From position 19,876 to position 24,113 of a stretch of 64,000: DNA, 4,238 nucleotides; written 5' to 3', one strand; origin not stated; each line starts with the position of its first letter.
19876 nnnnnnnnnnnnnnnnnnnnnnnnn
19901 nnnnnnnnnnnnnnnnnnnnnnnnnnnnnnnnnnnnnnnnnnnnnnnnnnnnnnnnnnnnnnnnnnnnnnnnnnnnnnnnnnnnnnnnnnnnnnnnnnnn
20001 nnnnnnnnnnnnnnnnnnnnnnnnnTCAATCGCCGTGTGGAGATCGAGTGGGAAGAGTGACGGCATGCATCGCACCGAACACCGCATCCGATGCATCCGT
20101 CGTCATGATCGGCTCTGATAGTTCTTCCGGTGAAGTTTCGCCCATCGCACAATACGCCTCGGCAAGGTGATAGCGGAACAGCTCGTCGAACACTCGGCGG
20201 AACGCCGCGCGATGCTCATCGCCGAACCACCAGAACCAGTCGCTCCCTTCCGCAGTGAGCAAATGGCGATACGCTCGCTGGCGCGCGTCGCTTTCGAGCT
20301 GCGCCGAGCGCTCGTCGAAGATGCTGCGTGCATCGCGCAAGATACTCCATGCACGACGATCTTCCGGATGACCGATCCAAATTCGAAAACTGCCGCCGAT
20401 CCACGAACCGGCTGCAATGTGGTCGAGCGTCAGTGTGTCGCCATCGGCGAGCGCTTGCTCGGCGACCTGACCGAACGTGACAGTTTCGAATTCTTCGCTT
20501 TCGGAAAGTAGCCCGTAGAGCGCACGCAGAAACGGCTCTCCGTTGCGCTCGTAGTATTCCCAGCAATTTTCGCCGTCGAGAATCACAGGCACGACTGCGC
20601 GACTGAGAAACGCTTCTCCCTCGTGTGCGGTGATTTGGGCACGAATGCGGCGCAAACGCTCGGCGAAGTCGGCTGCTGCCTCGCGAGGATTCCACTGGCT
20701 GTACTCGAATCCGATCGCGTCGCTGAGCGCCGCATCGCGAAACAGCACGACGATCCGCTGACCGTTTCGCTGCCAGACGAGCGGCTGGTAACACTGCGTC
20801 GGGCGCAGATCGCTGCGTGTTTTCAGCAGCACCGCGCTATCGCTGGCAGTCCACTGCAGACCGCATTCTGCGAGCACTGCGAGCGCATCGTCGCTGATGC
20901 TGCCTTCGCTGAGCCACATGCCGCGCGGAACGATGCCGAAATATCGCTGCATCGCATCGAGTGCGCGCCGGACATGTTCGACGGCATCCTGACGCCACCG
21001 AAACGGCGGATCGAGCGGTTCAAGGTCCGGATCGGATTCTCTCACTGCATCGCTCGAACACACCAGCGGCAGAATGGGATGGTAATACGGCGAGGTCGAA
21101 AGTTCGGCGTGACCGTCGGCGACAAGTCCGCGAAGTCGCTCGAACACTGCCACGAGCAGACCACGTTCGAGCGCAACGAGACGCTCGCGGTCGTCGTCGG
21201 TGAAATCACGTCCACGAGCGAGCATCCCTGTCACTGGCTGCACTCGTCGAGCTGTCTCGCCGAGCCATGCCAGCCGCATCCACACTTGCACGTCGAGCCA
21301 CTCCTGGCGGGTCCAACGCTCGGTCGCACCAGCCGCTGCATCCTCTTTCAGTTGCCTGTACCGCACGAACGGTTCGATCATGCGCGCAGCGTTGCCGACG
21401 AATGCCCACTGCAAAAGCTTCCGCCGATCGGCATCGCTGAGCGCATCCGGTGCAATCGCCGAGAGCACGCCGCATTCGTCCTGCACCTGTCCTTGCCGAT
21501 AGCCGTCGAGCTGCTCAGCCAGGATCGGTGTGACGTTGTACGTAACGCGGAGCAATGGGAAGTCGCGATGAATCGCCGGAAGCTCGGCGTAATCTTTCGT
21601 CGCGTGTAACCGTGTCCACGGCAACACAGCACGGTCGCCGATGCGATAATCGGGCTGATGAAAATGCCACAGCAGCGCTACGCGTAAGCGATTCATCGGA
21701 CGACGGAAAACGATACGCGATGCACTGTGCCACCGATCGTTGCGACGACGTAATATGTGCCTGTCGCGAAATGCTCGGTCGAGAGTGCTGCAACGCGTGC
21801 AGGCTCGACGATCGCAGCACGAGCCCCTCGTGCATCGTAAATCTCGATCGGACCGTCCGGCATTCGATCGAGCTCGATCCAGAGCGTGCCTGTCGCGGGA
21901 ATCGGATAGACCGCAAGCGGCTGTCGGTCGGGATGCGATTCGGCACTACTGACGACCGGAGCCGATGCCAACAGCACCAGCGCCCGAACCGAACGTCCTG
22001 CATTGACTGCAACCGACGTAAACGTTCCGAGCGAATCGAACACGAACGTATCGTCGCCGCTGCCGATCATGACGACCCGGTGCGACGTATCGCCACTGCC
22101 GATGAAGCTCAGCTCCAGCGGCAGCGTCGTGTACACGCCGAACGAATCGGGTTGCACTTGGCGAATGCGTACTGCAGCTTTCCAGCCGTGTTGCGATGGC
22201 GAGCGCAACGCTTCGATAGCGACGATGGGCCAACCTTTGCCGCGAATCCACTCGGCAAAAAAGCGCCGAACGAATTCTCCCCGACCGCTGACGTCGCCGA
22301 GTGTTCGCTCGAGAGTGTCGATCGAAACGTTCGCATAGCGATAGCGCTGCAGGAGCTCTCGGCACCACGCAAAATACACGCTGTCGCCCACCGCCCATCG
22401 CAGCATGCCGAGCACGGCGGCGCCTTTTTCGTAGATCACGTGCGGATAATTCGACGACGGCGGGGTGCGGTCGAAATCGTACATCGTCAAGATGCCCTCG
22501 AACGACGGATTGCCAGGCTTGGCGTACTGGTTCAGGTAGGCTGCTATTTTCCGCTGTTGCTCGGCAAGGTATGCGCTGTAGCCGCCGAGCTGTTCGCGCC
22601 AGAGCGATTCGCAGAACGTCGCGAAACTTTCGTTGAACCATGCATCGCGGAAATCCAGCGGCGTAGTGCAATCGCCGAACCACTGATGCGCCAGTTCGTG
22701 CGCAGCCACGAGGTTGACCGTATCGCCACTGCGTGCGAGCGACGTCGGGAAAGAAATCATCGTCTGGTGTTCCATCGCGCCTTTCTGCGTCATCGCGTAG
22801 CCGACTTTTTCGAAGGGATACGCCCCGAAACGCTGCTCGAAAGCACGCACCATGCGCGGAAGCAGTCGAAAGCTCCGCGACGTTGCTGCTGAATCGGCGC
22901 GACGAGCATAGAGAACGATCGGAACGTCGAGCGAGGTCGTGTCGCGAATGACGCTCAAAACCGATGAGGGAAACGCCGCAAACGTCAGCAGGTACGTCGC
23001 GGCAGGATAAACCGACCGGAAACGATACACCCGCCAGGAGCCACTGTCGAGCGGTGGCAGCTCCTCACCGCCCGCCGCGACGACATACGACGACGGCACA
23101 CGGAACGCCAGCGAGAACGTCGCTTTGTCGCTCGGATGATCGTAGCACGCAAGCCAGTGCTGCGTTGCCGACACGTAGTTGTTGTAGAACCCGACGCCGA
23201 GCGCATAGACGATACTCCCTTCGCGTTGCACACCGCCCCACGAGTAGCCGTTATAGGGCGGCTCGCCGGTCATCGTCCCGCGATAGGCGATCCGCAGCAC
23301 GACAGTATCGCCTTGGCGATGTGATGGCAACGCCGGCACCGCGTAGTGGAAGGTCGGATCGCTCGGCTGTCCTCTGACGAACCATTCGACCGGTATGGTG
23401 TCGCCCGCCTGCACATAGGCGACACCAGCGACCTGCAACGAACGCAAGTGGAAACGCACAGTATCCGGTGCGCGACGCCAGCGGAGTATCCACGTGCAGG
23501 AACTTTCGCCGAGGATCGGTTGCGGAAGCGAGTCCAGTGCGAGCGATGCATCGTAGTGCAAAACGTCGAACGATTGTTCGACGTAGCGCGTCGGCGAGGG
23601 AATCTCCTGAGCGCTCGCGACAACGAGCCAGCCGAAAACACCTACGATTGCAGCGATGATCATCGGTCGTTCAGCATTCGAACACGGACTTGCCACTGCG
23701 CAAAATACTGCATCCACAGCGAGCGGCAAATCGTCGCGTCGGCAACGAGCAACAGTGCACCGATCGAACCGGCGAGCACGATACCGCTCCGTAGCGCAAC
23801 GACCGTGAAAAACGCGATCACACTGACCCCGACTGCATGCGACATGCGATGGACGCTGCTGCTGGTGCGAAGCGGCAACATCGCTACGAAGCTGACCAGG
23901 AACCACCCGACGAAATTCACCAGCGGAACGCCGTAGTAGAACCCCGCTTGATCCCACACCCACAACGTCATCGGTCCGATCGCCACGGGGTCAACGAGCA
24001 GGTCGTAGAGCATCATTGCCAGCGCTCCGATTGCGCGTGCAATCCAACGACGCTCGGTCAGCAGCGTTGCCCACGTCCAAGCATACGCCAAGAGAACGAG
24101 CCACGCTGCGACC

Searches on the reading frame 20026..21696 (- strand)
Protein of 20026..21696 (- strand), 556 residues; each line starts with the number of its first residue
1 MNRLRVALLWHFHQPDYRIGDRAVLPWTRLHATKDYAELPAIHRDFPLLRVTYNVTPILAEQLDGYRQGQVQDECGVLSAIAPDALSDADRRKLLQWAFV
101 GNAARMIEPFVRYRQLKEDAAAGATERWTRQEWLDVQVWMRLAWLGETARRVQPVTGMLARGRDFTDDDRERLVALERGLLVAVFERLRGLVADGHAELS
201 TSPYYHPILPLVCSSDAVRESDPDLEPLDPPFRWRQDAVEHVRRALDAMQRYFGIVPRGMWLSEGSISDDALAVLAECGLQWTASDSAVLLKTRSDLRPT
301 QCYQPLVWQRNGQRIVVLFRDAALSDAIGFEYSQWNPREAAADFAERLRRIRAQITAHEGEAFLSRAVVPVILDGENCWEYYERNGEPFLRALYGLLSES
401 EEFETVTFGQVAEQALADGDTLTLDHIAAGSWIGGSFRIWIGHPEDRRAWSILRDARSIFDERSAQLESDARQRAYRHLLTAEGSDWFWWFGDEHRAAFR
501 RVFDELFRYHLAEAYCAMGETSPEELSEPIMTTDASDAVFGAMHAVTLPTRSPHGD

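Call 7: search_protein_families(library=pfam, proteins=[window:20026-21696:-], max_evalue=0.001)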
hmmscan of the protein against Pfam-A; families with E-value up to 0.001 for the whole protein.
window:20026-21696:- (556 aa): 1 family
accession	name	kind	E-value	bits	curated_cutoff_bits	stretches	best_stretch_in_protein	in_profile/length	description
PF03065.20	Glyco_hydro_57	-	3.3e-48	164.9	21.2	1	7-414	1-281/291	Glycosyl hydrolase family 57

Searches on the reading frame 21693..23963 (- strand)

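Call 7: search_protein_families(library=pfam, proteins=[window:21693-23963:-], max_evalue=0.001)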
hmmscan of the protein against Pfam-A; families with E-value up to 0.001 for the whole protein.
window:21693-23963:- (756 aa): 2 families
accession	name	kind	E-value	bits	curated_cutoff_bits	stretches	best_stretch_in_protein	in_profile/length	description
PF01433.26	Peptidase_M1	-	1.5e-24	87.3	27.7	1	373-572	11-218/218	Peptidase family M1 domain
PF17900.6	Peptidase_M1_N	-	9.7e-06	26.2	25.8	1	267-325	127-186/186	Peptidase M1 N-terminal domain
